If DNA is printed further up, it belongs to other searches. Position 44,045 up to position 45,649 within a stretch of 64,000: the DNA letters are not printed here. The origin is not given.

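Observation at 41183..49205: Seven-gene operon with overlapping start/stop junctions: FAAL, SDR reductase, ACP, B12-radical SAM, ACAD, LhgO-like oxidase, E2-fold acyltransferase. This is the strongest candidate for an undescribed lipid-tailoring pathway.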

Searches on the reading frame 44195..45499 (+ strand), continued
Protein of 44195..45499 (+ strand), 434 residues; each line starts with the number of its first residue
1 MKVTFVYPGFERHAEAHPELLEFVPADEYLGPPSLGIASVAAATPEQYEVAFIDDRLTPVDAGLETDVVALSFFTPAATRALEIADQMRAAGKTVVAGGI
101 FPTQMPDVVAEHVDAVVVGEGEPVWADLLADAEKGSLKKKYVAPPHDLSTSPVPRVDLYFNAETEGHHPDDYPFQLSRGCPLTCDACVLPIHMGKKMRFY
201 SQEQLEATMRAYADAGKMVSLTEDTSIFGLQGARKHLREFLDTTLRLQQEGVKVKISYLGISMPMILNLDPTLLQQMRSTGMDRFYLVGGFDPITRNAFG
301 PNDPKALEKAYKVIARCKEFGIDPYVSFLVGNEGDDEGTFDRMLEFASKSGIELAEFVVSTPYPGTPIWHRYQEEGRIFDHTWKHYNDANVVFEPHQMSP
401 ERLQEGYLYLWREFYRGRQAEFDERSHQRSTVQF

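Call 45: search_protein_families(library=pfam, proteins=[L006:12971-16420:+, L028:14099-16723:+, L007:15191-21295:+, L072:11212-17616:+, L013:12825-13976:+, L009:12984-14435:+, L004:6279-7802:+, L041:14167-17466:+, L014:10675-12918:+], max_evalue=0.0001)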
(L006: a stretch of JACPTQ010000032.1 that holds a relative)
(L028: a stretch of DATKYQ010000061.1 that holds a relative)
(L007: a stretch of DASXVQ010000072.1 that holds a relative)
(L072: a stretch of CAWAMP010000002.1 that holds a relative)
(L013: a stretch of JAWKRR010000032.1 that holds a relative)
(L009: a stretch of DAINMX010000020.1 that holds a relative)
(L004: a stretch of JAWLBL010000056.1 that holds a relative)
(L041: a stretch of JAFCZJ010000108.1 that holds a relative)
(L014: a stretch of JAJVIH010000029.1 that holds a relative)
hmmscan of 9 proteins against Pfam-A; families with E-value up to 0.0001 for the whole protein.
L006:12971-16420:+ (1150 aa): 7 families
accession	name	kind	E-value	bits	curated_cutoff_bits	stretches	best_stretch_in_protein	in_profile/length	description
PF24681.1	Kelch_KLHDC2_KLHL20_DRC7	-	1.5e-49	168.7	50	4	405-575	49-214/221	KLHDC2/KLHL20/DRC7 Kelch-repeats domain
PF24981.1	Beta-prop_ATRN-LZTR1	-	5e-38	131.4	50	3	510-707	36-226/289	Attractin/LZTR1 beta-propeller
PF13418.12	Kelch_4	-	8.8e-25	86.9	21.6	0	464-502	11-46/49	Galactose oxidase, central domain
PF13415.12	Kelch_3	-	1e-24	86.5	22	1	851-901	2-47/48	Galactose oxidase, central domain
PF13854.13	Kelch_HCF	-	1.2e-10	41.6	113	0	549-647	169-261/345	Host cell factor, Kelch-repeats domain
PF13964.12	Kelch_6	-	9.5e-08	32.2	25.3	0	459-498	8-41/50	Kelch motif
PF07646.21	Kelch_2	-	8.9e-07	29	21.3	0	580-614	11-46/48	Kelch motif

L028:14099-16723:+ (875 aa): 1 family
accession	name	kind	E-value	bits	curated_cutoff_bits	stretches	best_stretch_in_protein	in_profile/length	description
PF01464.25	SLT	-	7.7e-22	77.5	21.3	1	682-792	4-111/117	Transglycosylase SLT domain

L007:15191-21295:+ (2035 aa): 11 families
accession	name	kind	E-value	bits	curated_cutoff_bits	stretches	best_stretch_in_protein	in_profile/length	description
PF00109.32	ketoacyl-synt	-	1.8e-71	241.1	20.8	1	32-307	2-251/252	Beta-ketoacyl synthase, N-terminal domain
PF00698.26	Acyl_transf_1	-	1.1e-39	137.3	32.7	1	608-909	2-295/319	Acyl transferase domain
PF02801.28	Ketoacyl-synt_C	-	7.8e-39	132.8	20.8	1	316-435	1-118/119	Beta-ketoacyl synthase, C-terminal domain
PF08659.16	KR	-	5.1e-35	121.5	22.6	1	1426-1606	2-179/180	KR domain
PF00106.31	adh_short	-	3.1e-15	56.6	26.6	1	1426-1587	2-162/195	short chain dehydrogenase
PF14765.12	PS-DH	-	8.6e-14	51.8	23.7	1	1773-1915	7-157/166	Polyketide synthase dehydratase N-terminal domain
PF16197.11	KAsynt_C_assoc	-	8e-13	49.2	33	1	438-544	1-97/111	Ketoacyl-synthetase C-terminal extension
PF21089.3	PKS_DH_N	-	6.4e-11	42.5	27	1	1664-1745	16-99/103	Polyketide synthase dehydratase domain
PF22621.2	CurL-like_PKS_C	-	1.3e-08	35.1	27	1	509-571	2-64/64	CurL-like, PKS C-terminal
PF00550.31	PP-binding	-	1.8e-07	31.8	20.8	1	1086-1154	2-67/67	Phosphopantetheine attachment site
PF22336.2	RhiE-like_linker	-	7e-06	26.4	27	1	511-575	1-64/67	RhiE-like, KS-MAT linker domain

L072:11212-17616:+ (2135 aa): 16 families
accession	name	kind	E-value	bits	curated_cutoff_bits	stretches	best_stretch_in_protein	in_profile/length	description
PF00109.32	ketoacyl-synt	-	9.7e-91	304.3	20.8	1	43-295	2-252/252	Beta-ketoacyl synthase, N-terminal domain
PF00698.26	Acyl_transf_1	-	1.8e-70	238.4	32.7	1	579-879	2-300/319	Acyl transferase domain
PF08659.16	KR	-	2e-59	201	22.6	1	1774-1951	1-178/180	KR domain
PF02801.28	Ketoacyl-synt_C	-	6.4e-39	133.1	20.8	1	303-420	1-118/119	Beta-ketoacyl synthase, C-terminal domain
PF14765.12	PS-DH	-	1.4e-31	109.7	23.7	1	1061-1218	3-165/166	Polyketide synthase dehydratase N-terminal domain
PF16197.11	KAsynt_C_assoc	-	4.5e-18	66.1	33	1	423-512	1-83/111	Ketoacyl-synthetase C-terminal extension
PF21089.3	PKS_DH_N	-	1.9e-17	63.5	27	1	939-1033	1-102/103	Polyketide synthase dehydratase domain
PF13602.12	ADH_zinc_N_2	-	3.6e-17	64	27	1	1612-1751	1-134/134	Zinc-binding dehydrogenase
PF00107.32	ADH_zinc_N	-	6.9e-17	62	31.8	1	1581-1668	2-90/129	Zinc-binding dehydrogenase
PF00550.31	PP-binding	-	1.9e-16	60.5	20.8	1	2057-2118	4-65/67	Phosphopantetheine attachment site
PF00106.31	adh_short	-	1.2e-11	44.9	26.6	1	1777-1938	4-169/195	short chain dehydrogenase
PF08240.17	ADH_N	-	2.9e-08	34.3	23.5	1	1452-1521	1-86/104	Alcohol dehydrogenase GroES-like domain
PF22621.2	CurL-like_PKS_C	-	4.5e-08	33.4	27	1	491-556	2-64/64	CurL-like, PKS C-terminal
PF13561.12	adh_short_C2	-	8.1e-08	32.6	27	1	1783-1933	6-154/236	Enoyl-(Acyl carrier protein) reductase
PF22953.2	SpnB_Rossmann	-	1.3e-05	25.9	27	1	1288-1372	54-139/170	Polyketide synthase extender module SpnB, Rossmann fold domain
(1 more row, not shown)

L013:12825-13976:+ (384 aa): 1 family
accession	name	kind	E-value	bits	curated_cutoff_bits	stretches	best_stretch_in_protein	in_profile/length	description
PF04055.27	Radical_SAM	-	3e-26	93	29.5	1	93-249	3-166/166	Radical SAM superfamily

L009:12984-14435:+ (484 aa): 0 families

L004:6279-7802:+ (508 aa): 1 family
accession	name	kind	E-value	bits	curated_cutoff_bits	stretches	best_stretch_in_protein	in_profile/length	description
PF02810.21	SEC-C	-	6.4e-07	29.6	20.4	1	490-507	1-18/19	SEC-C motif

L041:14167-17466:+ (1100 aa): 4 families
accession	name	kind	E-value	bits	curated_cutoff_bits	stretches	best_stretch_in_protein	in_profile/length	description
PF25390.1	WD40_RLD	-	9.4e-97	325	150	4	793-1062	88-361/363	RCC1-like domain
PF00415.24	RCC1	-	2.1e-66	220.7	21.7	7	862-907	1-48/50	Regulator of chromosome condensation (RCC1) repeat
PF13540.12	RCC1_2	-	4.9e-56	185.7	22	3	847-875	2-30/30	Regulator of chromosome condensation (RCC1) repeat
PF25384.1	Alsin_RLD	-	5.1e-06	26.5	100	0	849-880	280-311/405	Alsin RCC1-like domain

L014:10675-12918:+ (748 aa): 16 families
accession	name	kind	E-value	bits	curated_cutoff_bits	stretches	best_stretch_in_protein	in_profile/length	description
PF07719.23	TPR_2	-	4.4e-25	86.1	27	1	280-312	2-34/34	Tetratricopeptide repeat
PF13432.12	TPR_16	-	9.3e-24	84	32.7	1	249-310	1-62/65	Tetratricopeptide repeat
PF14559.12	TPR_19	-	4e-18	66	25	1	289-357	1-67/68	Tetratricopeptide repeat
PF13414.12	TPR_11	-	3.3e-15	55.9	26.8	1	286-326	1-41/42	TPR repeat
PF13181.12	TPR_8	-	1.3e-13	50.3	25.7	0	286-312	8-34/34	Tetratricopeptide repeat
PF00515.34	TPR_1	-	1.7e-13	50.2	27.8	1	280-312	2-34/34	Tetratricopeptide repeat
PF24575.1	TPR_Slam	-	4.7e-12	46.7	35.2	0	285-335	53-103/104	Surface lipoprotein assembly modifier, N-terminal TPR repeats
PF13428.12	TPR_14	-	4.9e-11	42.6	23.5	0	281-321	3-43/44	Tetratricopeptide repeat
PF13424.12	TPR_12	-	6.6e-08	33.1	30.1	0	318-376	8-72/77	Tetratricopeptide repeat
PF13431.12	TPR_17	-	7.1e-08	32.6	24.4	0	303-334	3-34/34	Tetratricopeptide repeat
PF12895.13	ANAPC3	-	1.4e-07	32.1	27.2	0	245-304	23-81/82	Anaphase-promoting complex, cyclosome, subunit 3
PF13371.12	TPR_9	-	4.5e-07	30.2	35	0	277-313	27-63/73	Tetratricopeptide repeat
PF25068.1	ARM_TT21_4th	-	6.6e-06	26.9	30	1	286-382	6-106/153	Tetratricopeptide repeat protein 21 forth ARM domain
PF13174.12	TPR_6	-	6.9e-06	26.8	26.3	0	281-311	2-32/33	Tetratricopeptide repeat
PF23914.1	TPR_CcmH_CycH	-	8.2e-06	26.2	42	0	286-345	57-119/158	Cytochrome c-type biogenesis protein H TPR domain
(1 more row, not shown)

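Call 46: search_protein_families(library=ncbifam, proteins=[L056:12976-14250:+, L028:12930-14126:+, L072:17620-18936:+, L037:5774-7087:+], max_evalue=1e-10)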
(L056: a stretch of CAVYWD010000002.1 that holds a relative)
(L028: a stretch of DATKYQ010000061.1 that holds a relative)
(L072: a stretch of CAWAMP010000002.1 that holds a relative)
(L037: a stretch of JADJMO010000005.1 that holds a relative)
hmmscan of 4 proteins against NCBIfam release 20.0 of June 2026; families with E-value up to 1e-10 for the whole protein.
L056:12976-14250:+ (425 aa): 11 families
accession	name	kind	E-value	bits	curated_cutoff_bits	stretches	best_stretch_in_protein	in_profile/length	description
NF047600.1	SerpalmtaseCFB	equivalog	8.2e-121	403.4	640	1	31-424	2-394/395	serine palmitoyltransferase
TIGR01825.1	gly_Cac_T_rel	subfamily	5.9e-106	354.4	535.4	1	46-425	6-385/385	BioF/Kbl family PLP-dependent acyltransferase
TIGR00858.1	bioF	equivalog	3.3e-104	348.5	426.45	1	58-415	6-364/365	8-amino-7-oxononanoate synthase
NF005394.0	PRK06939.1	equivalog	1.3e-103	346.8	460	1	34-425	5-397/397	glycine C-acetyltransferase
NF047599.1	SerpalmtaseBetaP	equivalog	8.5e-102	340.8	500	1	35-422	4-393/394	serine palmitoyltransferase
TIGR01822.1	2am3keto_CoA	equivalog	8.3e-89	298.2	493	1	44-425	8-393/393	glycine C-acetyltransferase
NF047603.1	SerpalmtaseAlphaP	equivalog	2.6e-73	247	670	1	64-425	35-399/399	serine palmitoyltransferase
TIGR01821.1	5aminolev_synth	equivalog_domain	1.9e-66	224.6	338.55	1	71-423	43-398/402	5-aminolevulinate synthase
NF005526.0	PRK07179.1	equivalog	3.6e-60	203.6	428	1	72-422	53-399/407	alpha-hydroxyketone-type quorum-sensing autoinducer synthase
NF005697.0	PRK07505.1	subfamily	4.6e-36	124.3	342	1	65-421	40-401/405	hypothetical protein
NF004608.1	PRK05937.1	equivalog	2.3e-35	122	399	1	74-419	3-346/366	8-amino-7-oxononanoate synthase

L028:12930-14126:+ (399 aa): 11 families
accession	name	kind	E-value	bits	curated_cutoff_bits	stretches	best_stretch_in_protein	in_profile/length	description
NF047600.1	SerpalmtaseCFB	equivalog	3.8e-115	384.7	640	1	16-396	14-393/395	serine palmitoyltransferase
TIGR01825.1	gly_Cac_T_rel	subfamily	8.7e-114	380.2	535.4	1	17-398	5-385/385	BioF/Kbl family PLP-dependent acyltransferase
NF005394.0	PRK06939.1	equivalog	1.4e-104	350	460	1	17-398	13-397/397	glycine C-acetyltransferase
NF047599.1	SerpalmtaseBetaP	equivalog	4.6e-104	348.2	500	1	41-395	39-393/394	serine palmitoyltransferase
TIGR00858.1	bioF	equivalog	2.1e-103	345.9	426.45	1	31-385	7-361/365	8-amino-7-oxononanoate synthase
TIGR01822.1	2am3keto_CoA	equivalog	2e-94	316.7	493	1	17-398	9-393/393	glycine C-acetyltransferase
NF047603.1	SerpalmtaseAlphaP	equivalog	3.3e-83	279.6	670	1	41-398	41-399/399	serine palmitoyltransferase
TIGR01821.1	5aminolev_synth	equivalog_domain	2.2e-69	234.3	338.55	1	46-391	46-393/402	5-aminolevulinate synthase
NF005526.0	PRK07179.1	equivalog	3.5e-53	180.6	428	1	45-393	54-397/407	alpha-hydroxyketone-type quorum-sensing autoinducer synthase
NF005697.0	PRK07505.1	subfamily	2.3e-42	145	342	1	41-389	44-396/405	hypothetical protein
NF004608.1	PRK05937.1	equivalog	1.3e-35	122.8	399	1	46-302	3-266/366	8-amino-7-oxononanoate synthase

L072:17620-18936:+ (439 aa): 11 families
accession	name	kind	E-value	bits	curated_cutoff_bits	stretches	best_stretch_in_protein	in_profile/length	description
TIGR00858.1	bioF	equivalog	2.5e-112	375.3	426.45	1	72-430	7-363/365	8-amino-7-oxononanoate synthase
NF047600.1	SerpalmtaseCFB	equivalog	1.8e-102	343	640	1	56-436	14-390/395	serine palmitoyltransferase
TIGR01825.1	gly_Cac_T_rel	subfamily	5.3e-96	321.6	535.4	1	71-435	18-379/385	BioF/Kbl family PLP-dependent acyltransferase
NF005394.0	PRK06939.1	equivalog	3.4e-95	319.1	460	1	76-436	31-392/397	glycine C-acetyltransferase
NF047599.1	SerpalmtaseBetaP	equivalog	5.8e-88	295.2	500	1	77-435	34-390/394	serine palmitoyltransferase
TIGR01822.1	2am3keto_CoA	equivalog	4.5e-81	272.8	493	1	78-432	30-384/393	glycine C-acetyltransferase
TIGR01821.1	5aminolev_synth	equivalog_domain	4e-75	253.2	338.55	1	77-435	35-394/402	5-aminolevulinate synthase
NF047603.1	SerpalmtaseAlphaP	equivalog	5.9e-68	229.4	670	1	58-438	16-396/399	serine palmitoyltransferase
NF005526.0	PRK07179.1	equivalog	1.8e-49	168.4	428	1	89-436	57-397/407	alpha-hydroxyketone-type quorum-sensing autoinducer synthase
NF005697.0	PRK07505.1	subfamily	2e-39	135.4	342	1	81-433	43-397/405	hypothetical protein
NF004608.1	PRK05937.1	equivalog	2.3e-37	128.7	399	1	87-339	3-261/366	8-amino-7-oxononanoate synthase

L037:5774-7087:+ (438 aa): 20 families
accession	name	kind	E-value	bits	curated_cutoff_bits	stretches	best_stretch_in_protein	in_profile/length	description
TIGR03150.1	fabF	equivalog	2.6e-129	431.5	493.75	1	35-432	1-406/407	beta-ketoacyl-ACP synthase II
NF005589.0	PRK07314.1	subfamily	1.2e-124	416.2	387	1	35-434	4-411/413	beta-ketoacyl-ACP synthase II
NF004970.0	PRK06333.1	subfamily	1.2e-104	350.5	525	1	35-434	4-421/424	beta-ketoacyl-ACP synthase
NF006274.0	PRK08439.1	equivalog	2.8e-101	339.2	621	1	35-433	2-404/406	beta-ketoacyl-ACP synthase II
NF006434.0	PRK08722.1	equivalog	9.7e-88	294.8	759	1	34-434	3-413/414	beta-ketoacyl-ACP synthase II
NF005076.0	PRK06501.1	equivalog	4.3e-85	286.1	629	1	174-434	163-422/425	beta-ketoacyl-ACP synthase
NF006587.0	PRK09116.1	equivalog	1.9e-81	273.9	470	1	35-434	2-406/408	beta-ketoacyl-ACP synthase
NF005916.1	PRK07910.1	equivalog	6.4e-81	272.4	560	1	36-434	13-417/418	KasA/KasB family beta-ketoacyl-ACP synthase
NF006618.0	PRK09185.1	subfamily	3.4e-72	243.6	407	1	36-434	4-392/394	beta-ketoacyl-ACP synthase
NF005935.0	PRK07967.1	equivalog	3.5e-72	243.5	630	1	35-434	2-403/406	beta-ketoacyl-ACP synthase I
NF058662.1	cispenta_AmcF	equivalog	1.3e-66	225.1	325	1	37-433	2-368/369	cispentacin biosynthesis acyltransferase subunit AmcF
NF004618.0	PRK05952.1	equivalog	2.7e-63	214.2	455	1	161-434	122-382/384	beta-ketoacyl-ACP synthase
NF005490.0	PRK07103.1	equivalog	3e-62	211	445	1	35-434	4-412/414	polyketide beta-ketoacyl:acyl carrier protein synthase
NF045894.1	PKS_plus_SDR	equivalog_domain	1.2e-37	129.2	1740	1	174-402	161-386/1515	type I polyketide synthase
TIGR02813.1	omega_3_PfaA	subfamily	9.1e-34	115.5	1010.1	1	179-431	199-458/2582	polyketide-type polyunsaturated fatty acid synthase PfaA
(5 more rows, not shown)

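Call 53: find_homologous_proteins(query=L078:6734-8020:+, max_evalue=1e-100)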
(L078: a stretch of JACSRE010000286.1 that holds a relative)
Query L078:6734-8020:+ (429 aa): 614 proteins with E <= 1e-100 among 8000 candidates; the best 120 are listed.
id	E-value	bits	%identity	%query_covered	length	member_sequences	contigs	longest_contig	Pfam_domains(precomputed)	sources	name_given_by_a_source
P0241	4.2e-294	993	100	100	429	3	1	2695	PF04055.28,PF13282.12,PF02310.25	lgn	-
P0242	3.3e-271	918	91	100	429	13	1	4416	PF02310.25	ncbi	-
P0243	6.0e-268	907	90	100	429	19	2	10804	PF04055.28,PF13282.12,PF02310.25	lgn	-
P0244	5.7e-258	874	87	100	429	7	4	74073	PF04055.28,PF02310.25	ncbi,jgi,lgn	-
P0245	1.1e-239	814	81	100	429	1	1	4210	PF13282.12,PF02310.25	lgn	-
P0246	2.2e-239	813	81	100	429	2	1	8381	PF13282.12,PF02310.25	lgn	-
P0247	8.0e-239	811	80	100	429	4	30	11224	PF02310.25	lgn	-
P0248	1.5e-235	800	79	100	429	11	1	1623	PF04055.28,PF02310.25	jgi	jgi:radical SAM superfamily enzyme YgiQ (UPF0313 family)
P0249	1.4e-231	787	80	100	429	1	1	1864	PF02310.25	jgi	jgi:radical SAM superfamily enzyme YgiQ (UPF0313 family)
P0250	8.3e-229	778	78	100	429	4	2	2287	PF04055.28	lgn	-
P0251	1.7e-228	777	77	100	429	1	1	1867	PF04055.28,PF13282.12,PF02310.25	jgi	jgi:radical SAM superfamily enzyme YgiQ (UPF0313 family)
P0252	3.8e-228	776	77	100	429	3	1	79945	PF04055.28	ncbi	ncbi:MAG: hypothetical protein AB1938_04625 [Myxococcota bacterium]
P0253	4.0e-228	776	78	100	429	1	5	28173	PF04055.28,PF02310.25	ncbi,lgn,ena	-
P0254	7.8e-228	775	77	100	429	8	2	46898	PF04055.28,PF02310.25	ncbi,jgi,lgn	ncbi:MAG: radical SAM protein [Myxococcota bacterium]|jgi:radical SAM superfamily enzyme YgiQ (UPF03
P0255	3.2e-225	766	77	100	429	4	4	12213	PF04055.28,PF02310.25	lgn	-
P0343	6.2e-179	614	64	100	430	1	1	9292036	PF04055.28,PF02310.25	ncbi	-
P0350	1.8e-178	612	64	100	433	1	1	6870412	PF02310.25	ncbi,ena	-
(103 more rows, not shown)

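Call 54: find_encoding_contigs(protein=P0343, flank=10000, max_places=1)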
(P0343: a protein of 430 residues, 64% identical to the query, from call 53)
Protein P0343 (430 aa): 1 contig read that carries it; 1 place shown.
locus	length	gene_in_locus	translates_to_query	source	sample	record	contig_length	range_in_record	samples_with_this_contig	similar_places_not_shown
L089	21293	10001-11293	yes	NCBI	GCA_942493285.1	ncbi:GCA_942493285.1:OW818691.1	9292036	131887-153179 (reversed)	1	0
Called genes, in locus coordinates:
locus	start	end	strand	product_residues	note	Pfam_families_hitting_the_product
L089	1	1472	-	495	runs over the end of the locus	PF00115:COX1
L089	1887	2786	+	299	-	PF01040:UbiA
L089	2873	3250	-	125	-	-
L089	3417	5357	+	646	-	PF14495:Cytochrom_C550 (faint), PF00034:Cytochrom_C, PF07731:Cu-oxidase_2 (faint), PF07732:Cu-oxidase_3, PF00127:Copper-bind (faint), PF00034:Cytochrom_C, PF13442:Cytochrome_CBB3 (weak)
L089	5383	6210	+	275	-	PF03781:FGE-sulfatase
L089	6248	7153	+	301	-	PF02630:SCO1-SenC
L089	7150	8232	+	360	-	PF01073:3Beta_HSD, PF01370:Epimerase, PF05368:NmrA (weak), PF13460:NAD_binding_10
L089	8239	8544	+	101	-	PF00550:PP-binding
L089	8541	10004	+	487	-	PF02771:Acyl-CoA_dh_N, PF02770:Acyl-CoA_dh_M, PF00441:Acyl-CoA_dh_1, PF08028:Acyl-CoA_dh_2, PF22924:ACOX_C_alpha1 (faint)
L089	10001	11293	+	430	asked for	PF02310:B12-binding, PF04055:Radical_SAM (faint)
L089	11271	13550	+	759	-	PF02776:TPP_enzyme_N, PF00205:TPP_enzyme_M, PF02775:TPP_enzyme_C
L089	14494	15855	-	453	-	PF00072:Response_reg, PF00158:Sigma54_activat, PF14532:Sigma54_activ_2, PF07728:AAA_5 (weak), PF25601:AAA_lid_14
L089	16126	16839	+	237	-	PF04405:ScdA_N, PF01814:Hemerythrin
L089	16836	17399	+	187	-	PF01814:Hemerythrin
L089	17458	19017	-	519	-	PF07364:DUF1485, PF07171:MlrC_C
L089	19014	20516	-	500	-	PF00266:Aminotran_5, PF00282:Pyridoxal_deC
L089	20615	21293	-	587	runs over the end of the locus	PF01266:DAO (weak), PF13450:NAD_binding_8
